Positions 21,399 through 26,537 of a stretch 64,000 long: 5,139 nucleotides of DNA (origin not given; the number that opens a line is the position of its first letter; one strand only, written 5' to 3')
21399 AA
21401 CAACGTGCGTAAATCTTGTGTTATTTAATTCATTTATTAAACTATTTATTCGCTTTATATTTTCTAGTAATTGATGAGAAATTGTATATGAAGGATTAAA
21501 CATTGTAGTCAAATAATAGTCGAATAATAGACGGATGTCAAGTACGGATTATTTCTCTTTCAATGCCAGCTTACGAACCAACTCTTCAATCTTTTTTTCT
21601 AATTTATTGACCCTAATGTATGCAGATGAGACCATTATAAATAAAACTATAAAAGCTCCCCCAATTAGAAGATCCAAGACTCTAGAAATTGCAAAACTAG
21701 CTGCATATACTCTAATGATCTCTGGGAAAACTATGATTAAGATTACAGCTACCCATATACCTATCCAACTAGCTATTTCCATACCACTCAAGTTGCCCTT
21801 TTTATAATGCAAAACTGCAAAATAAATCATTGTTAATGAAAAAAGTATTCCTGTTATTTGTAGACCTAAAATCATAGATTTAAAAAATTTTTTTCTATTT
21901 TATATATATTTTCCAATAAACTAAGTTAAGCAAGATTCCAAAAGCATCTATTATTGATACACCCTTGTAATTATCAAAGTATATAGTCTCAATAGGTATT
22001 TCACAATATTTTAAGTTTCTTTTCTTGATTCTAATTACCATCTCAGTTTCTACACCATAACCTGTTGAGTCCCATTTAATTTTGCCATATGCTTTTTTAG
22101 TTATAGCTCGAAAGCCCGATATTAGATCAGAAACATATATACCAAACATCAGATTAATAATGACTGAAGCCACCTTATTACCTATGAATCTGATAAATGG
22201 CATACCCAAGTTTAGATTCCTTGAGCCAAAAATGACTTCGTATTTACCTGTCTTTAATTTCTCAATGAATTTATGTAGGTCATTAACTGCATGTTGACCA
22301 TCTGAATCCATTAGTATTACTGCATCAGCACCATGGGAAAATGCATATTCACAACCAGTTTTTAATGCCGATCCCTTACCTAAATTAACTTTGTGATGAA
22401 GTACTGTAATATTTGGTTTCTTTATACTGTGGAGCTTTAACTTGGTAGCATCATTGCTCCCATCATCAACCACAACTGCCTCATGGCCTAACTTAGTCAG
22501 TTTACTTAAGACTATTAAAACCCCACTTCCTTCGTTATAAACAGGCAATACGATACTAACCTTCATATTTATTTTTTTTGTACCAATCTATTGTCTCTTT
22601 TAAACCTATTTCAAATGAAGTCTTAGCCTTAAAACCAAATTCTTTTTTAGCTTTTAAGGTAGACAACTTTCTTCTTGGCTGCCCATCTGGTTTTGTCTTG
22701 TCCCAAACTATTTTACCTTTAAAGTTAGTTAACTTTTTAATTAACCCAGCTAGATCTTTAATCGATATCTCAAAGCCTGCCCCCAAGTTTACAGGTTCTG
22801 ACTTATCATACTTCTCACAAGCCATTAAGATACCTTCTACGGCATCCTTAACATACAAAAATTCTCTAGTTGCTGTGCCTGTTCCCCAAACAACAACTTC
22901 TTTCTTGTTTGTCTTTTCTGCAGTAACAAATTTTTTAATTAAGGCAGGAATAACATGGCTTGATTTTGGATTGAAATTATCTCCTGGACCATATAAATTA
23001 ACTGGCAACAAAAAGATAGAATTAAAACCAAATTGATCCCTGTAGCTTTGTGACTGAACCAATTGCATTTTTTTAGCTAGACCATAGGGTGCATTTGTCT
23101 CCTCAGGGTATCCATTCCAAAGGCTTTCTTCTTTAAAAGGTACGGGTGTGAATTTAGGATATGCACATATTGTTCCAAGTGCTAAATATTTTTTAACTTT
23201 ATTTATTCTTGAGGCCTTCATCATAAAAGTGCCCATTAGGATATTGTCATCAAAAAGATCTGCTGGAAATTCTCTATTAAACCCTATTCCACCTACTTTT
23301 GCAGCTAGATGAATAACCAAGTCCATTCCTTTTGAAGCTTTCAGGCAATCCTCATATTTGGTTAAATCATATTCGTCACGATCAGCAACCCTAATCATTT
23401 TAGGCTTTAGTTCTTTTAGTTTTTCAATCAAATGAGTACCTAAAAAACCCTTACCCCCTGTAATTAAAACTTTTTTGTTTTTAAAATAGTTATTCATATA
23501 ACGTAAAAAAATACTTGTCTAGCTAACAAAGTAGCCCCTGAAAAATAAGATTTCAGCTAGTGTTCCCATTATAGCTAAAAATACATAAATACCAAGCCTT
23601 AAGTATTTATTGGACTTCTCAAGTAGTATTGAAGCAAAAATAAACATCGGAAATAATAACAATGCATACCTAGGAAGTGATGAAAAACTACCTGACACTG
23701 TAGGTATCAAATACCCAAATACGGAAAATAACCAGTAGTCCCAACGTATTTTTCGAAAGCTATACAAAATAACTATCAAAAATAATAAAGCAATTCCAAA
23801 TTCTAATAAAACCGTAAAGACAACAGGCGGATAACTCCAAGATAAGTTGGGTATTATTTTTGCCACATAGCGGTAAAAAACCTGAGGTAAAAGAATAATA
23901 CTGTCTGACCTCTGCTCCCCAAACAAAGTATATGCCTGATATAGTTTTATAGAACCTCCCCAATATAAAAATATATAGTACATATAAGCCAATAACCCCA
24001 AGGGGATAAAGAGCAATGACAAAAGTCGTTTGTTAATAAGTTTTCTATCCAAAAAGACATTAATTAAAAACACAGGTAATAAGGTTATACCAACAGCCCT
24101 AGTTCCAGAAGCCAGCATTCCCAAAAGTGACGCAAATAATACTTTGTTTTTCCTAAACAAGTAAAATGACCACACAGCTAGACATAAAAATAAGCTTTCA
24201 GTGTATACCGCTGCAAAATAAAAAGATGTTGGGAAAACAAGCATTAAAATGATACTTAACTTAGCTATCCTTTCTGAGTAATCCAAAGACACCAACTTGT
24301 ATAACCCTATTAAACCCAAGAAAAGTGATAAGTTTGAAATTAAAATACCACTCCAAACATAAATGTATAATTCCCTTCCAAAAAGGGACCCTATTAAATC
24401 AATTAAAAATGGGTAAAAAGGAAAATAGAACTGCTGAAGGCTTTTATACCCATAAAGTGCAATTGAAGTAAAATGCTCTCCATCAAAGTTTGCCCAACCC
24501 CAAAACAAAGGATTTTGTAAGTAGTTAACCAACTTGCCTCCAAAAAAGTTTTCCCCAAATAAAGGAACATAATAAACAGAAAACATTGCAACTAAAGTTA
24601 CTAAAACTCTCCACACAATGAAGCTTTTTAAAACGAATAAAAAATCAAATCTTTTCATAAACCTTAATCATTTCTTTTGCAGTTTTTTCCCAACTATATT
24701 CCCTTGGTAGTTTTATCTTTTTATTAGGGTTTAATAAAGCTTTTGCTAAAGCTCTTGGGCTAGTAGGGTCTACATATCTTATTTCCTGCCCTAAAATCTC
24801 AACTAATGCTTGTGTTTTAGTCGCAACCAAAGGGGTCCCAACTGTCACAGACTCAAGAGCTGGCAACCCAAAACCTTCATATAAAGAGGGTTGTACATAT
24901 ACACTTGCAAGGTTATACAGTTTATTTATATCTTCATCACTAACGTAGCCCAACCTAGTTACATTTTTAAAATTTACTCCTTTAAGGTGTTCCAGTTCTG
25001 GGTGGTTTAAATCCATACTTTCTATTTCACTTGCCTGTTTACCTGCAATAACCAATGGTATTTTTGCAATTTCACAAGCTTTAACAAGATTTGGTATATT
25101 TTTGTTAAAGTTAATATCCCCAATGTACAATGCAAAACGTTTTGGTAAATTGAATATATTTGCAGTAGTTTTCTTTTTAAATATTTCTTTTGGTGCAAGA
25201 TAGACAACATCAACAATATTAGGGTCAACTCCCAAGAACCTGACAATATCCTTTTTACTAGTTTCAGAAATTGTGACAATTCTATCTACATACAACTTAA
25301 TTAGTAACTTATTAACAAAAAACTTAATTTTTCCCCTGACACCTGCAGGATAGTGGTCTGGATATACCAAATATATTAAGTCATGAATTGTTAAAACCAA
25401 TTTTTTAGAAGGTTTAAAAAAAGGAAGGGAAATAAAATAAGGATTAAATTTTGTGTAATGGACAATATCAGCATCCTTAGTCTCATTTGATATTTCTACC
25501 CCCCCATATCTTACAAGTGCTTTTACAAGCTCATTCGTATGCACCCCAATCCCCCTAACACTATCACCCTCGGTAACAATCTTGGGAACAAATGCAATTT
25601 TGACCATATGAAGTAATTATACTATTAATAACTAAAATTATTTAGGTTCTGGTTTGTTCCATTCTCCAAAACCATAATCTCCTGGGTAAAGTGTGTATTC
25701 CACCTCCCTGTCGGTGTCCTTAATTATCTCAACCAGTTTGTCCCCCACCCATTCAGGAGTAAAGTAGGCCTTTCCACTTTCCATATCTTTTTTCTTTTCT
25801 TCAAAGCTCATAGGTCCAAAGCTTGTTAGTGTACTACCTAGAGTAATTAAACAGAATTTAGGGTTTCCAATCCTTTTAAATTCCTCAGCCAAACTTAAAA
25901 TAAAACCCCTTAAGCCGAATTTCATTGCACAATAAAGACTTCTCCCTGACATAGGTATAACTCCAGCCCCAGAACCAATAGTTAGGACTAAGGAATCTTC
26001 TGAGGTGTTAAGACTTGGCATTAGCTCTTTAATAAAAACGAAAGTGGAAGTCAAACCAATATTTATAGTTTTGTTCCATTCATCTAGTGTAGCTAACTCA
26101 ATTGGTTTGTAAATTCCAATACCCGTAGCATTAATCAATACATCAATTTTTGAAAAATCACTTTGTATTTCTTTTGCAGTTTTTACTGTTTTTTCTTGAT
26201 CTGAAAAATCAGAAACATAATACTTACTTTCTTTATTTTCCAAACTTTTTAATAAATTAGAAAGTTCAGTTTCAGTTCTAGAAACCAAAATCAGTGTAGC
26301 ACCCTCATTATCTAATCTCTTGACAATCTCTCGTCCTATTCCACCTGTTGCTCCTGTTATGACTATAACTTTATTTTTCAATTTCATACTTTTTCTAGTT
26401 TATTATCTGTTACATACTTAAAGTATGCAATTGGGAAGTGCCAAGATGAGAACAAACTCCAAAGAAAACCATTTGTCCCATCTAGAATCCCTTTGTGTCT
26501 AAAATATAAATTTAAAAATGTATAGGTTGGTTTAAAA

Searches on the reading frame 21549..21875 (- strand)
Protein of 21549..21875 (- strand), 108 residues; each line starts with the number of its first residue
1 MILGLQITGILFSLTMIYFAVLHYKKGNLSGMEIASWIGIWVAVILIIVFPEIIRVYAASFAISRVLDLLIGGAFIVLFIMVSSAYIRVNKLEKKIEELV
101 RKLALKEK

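Call 64: search_protein_families(library=pfam, proteins=[window:21549-21875:-], max_evalue=0.01)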
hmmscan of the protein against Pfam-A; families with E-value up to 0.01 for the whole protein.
window:21549-21875:- (108 aa): 2 families
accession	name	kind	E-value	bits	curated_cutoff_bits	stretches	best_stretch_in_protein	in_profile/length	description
PF10066.14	DUF2304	-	1.2e-20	74.2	25.5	1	5-108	2-105/106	Uncharacterized conserved protein (DUF2304)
PF04930.20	FUN14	-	0.006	17.4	22.5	1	62-101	17-54/92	FUN14 family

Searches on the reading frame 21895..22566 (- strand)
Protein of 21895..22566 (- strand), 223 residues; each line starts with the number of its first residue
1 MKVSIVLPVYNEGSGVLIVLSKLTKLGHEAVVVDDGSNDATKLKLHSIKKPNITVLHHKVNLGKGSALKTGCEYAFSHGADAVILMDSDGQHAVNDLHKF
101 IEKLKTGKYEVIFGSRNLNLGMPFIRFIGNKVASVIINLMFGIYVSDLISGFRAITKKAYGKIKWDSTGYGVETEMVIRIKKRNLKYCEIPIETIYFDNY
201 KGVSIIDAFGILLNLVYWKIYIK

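Call 9: search_protein_families(library=pfam, proteins=[window:21895-22566:-], max_evalue=0.001)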
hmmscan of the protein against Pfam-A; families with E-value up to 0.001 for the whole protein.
window:21895-22566:- (223 aa): 1 family
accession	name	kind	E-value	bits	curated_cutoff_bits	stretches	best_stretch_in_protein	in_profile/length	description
PF00535.33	Glycos_transf_2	-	1.4e-23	84.1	23.3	1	4-162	1-166/168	Glycosyl transferase family 2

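Call 29: search_protein_families(library=ncbifam, proteins=[window:21895-22566:-], max_evalue=0.001)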
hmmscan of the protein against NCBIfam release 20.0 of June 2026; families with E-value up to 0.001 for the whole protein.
window:21895-22566:- (223 aa): 15 families
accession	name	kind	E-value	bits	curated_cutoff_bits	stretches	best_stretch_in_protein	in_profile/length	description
NF058614.1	PPMAGASynPpgS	equivalog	5.2e-31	107.8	370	1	3-214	2-218/226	polyprenyl-phospho-N-acetylgalactosaminyl synthase PpgS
TIGR04182.1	glyco_TIGR04182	equivalog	2.4e-26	92.8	325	1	2-193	1-189/293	S-layer glycoprotein N-glycosyltransferase AglJ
NF047588.1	GlcsyltransPgfSStrep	equivalog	2.1e-17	63.3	500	1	1-163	1-167/308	glycosyltransferase PgfS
NF041391.1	DPhHxTase_Halo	equivalog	6.5e-14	51.4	375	1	9-208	3-194/213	dolichyl-phosphate hexose transferase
TIGR03937.1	PgaC_IcaA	equivalog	9.3e-12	44.6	422.3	1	2-103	46-149/407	poly-beta-1,6-N-acetyl-D-glucosamine synthase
NF041875.1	EPS_EpsD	equivalog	8.5e-09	35.2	370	1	3-115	1-115/325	exopolysaccharide biosynthesis glycosyltransferase EpsD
NF007986.1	PRK10714.1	equivalog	1.1e-08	34.5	529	1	2-148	7-157/316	undecaprenyl-phosphate 4-deoxy-4-formamido-L-arabinose transferase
TIGR03965.1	mycofact_glyco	equivalog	1.5e-08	34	280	1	2-104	75-179/467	mycofactocin biosynthesis glycosyltransferase MftF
TIGR01556.1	rhamnosyltran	subfamily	4e-08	32.8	200.55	1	23-110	17-104/281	rhamnosyltransferase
NF041865.1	EpsU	equivalog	1.1e-06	27.9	700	1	2-109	40-152/394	exopolysaccharide biosynthesis GT2 family glycosyltransferase EpsU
TIGR04283.1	glyco_like_mftF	equivalog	1.5e-06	28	182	1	3-113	1-111/221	TIGR04283 family arsenosugar biosynthesis glycosyltransferase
NF050113.1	gal_furan_GlfT1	equivalog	2.5e-06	27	330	1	17-97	18-97/290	galactofuranosyltransferase GlfT1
NF010496.0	PRK13915.1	equivalog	1.3e-05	24.4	262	1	2-92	32-129/307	glucosyl-3-phosphoglycerate synthase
NF047683.1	TeichurnBiosyTuaG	equivalog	1.8e-05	24.5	400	1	2-115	7-122/252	teichuronic acid biosynthesis protein TuaG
NF007482.0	PRK10073.1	equivalog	0.00036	19.6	423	1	2-76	7-85/334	glycosyltransferase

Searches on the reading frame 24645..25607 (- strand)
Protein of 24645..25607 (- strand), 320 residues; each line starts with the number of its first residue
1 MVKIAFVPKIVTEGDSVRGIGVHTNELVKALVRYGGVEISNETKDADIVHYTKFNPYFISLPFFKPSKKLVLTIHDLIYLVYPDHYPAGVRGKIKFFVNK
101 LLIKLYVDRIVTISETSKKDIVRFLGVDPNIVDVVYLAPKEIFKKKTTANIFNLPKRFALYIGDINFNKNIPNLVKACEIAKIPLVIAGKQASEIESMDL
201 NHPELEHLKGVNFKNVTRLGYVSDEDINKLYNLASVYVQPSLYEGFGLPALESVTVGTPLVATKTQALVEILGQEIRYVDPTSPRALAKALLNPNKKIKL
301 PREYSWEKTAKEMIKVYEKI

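Call 29: search_protein_families(library=ncbifam, proteins=[window:24645-25607:-], max_evalue=0.001)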
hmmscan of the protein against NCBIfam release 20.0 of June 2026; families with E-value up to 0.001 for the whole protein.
window:24645-25607:- (320 aa): 18 families
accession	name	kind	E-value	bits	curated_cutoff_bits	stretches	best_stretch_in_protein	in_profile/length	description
TIGR04047.1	MSMEG_0565_glyc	hypoth_equivalog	1.2e-17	64.1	259.85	1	157-318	194-372/373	MSMEG_0565 family glycosyltransferase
TIGR02149.1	glgA_Coryne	subfamily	4.4e-17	62.3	302.4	1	37-276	75-326/391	glycogen synthase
TIGR04157.1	glyco_rSAM_CFB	subfamily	4.4e-10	39.1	400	1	106-276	169-343/406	TIGR04157 family glycosyltransferase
NF038295.1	EPS_HpsP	equivalog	3.7e-09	36.1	550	1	117-320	175-387/388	hormogonium polysaccharide biosynthesis glycosyltransferase HpsP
NF041876.1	EPS_EpsE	equivalog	1.6e-08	34.3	400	1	163-297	221-361/389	exopolysaccharide biosynthesis GT4 family glycosyltransferase EpsE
TIGR03449.1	mycothiol_MshA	equivalog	2.2e-08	33.5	462.5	1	186-319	258-402/406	D-inositol-3-phosphate glycosyltransferase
TIGR02470.1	sucr_synth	equivalog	1.8e-07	29.7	810.4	1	235-315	645-726/784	sucrose synthase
NF050063.1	ProtGlycPglJ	equivalog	2.1e-07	30.5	500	1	93-272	128-305/363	N-acetylgalactosamine-N,N'-diacetylbacillosaminyl-diphospho-undecaprenol 4-alpha-N-acetylgalactosaminyltransferase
NF041010.1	glycosy_Agl16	equivalog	3.1e-07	29.6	575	1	46-318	74-349/352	glycosylation protein Agl16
NF053787.1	GlcN_PG_synth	equivalog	8.1e-07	28.2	480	1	214-318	241-357/361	N-acetylglucosaminyl phosphatidylglycerol synthase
NF047684.1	TeichurnBiosyTuaC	equivalog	2.8e-06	26.5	550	1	70-296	135-353/391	teichuronic acid biosynthesis protein TuaC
NF046085.1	XrtY_assoc_Gly1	equivalog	3.2e-06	26.2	400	1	96-299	152-351/387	XrtY-associated glycosyltransferase XYAG1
TIGR03088.1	stp2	hypoth_equivalog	4.4e-06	26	409.05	1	159-296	197-337/374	TIGR03088 family PEP-CTERM/XrtA system glycosyltransferase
TIGR03999.1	thiol_BshA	equivalog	4.5e-06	25.8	273.7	1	214-274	255-313/375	N-acetyl-alpha-D-glucosaminyl L-malate synthase BshA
TIGR02468.1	sucrsPsyn_pln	equivalog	8.5e-06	23.8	1143.95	1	226-293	560-633/1051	sucrose-phosphate synthase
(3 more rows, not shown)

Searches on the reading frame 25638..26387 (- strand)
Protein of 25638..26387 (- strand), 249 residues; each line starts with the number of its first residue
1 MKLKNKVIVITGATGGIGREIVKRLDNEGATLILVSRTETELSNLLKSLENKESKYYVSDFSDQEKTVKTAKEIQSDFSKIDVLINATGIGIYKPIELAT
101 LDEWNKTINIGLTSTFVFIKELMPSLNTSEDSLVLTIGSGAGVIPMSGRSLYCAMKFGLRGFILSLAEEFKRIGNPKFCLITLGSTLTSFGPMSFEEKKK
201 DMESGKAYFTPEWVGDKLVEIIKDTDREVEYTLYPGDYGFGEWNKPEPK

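Call 29: search_protein_families(library=ncbifam, proteins=[window:25638-26387:-], max_evalue=0.001)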
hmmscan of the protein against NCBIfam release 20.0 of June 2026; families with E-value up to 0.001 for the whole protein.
window:25638-26387:- (249 aa): 228 families (the best 25 are shown)
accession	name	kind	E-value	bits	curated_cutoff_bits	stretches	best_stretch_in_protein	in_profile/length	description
NF006565.0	PRK09072.1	equivalog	3.3e-38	131.8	238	1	1-228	1-224/265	SDR family oxidoreductase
NF005594.0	PRK07326.1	equivalog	3.5e-36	124.9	271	1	2-223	3-217/237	SDR family oxidoreductase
NF005672.0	PRK07454.1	equivalog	3.6e-33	114.8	234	1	4-223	5-222/241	SDR family oxidoreductase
NF009466.0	PRK12826.1-2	subfamily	9.3e-30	103.9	222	1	4-170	2-172/248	3-oxoacyl-ACP reductase FabG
NF005309.0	PRK06841.1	subfamily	4.8e-29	101.6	286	1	2-172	12-181/255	GolD/DthD family dehydrogenase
NF005806.0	PRK07666.1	equivalog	4.9e-29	101.3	286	1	2-223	4-222/239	3-ketoacyl-ACP reductase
NF006073.0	PRK08219.1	equivalog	5.4e-29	101.5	218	1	5-169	3-159/227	SDR family oxidoreductase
NF009093.0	PRK12429.1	subfamily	1.9e-28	99.5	258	1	1-169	1-171/259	3-hydroxybutyrate dehydrogenase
NF052558.1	MBtsdlDhBudC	equivalog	2.8e-28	99.2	270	1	4-169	2-166/250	meso-2,3-butanediol dehydrogenase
TIGR01963.1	PHB_DH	subfamily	7.7e-28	97.4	307.05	1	6-170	2-168/255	3-hydroxybutyrate dehydrogenase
NF004526.0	PRK05872.1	subfamily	1.6e-27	96.4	276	1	2-171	7-176/297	short-chain dehydrogenase/reductase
NF005881.0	PRK07832.1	equivalog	3e-27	95.5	296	1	2-163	6-171/287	SDR family oxidoreductase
NF005495.0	PRK07109.1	subfamily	3.8e-27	95.4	264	1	2-229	5-235/334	SDR family oxidoreductase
NF004825.0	PRK06181.1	equivalog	6.8e-27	94.4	215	1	2-172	3-175/268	SDR family oxidoreductase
NF004203.0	PRK05653.2-4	subfamily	1e-26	93.9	313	1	1-171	2-176/260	3-oxoacyl-ACP reductase FabG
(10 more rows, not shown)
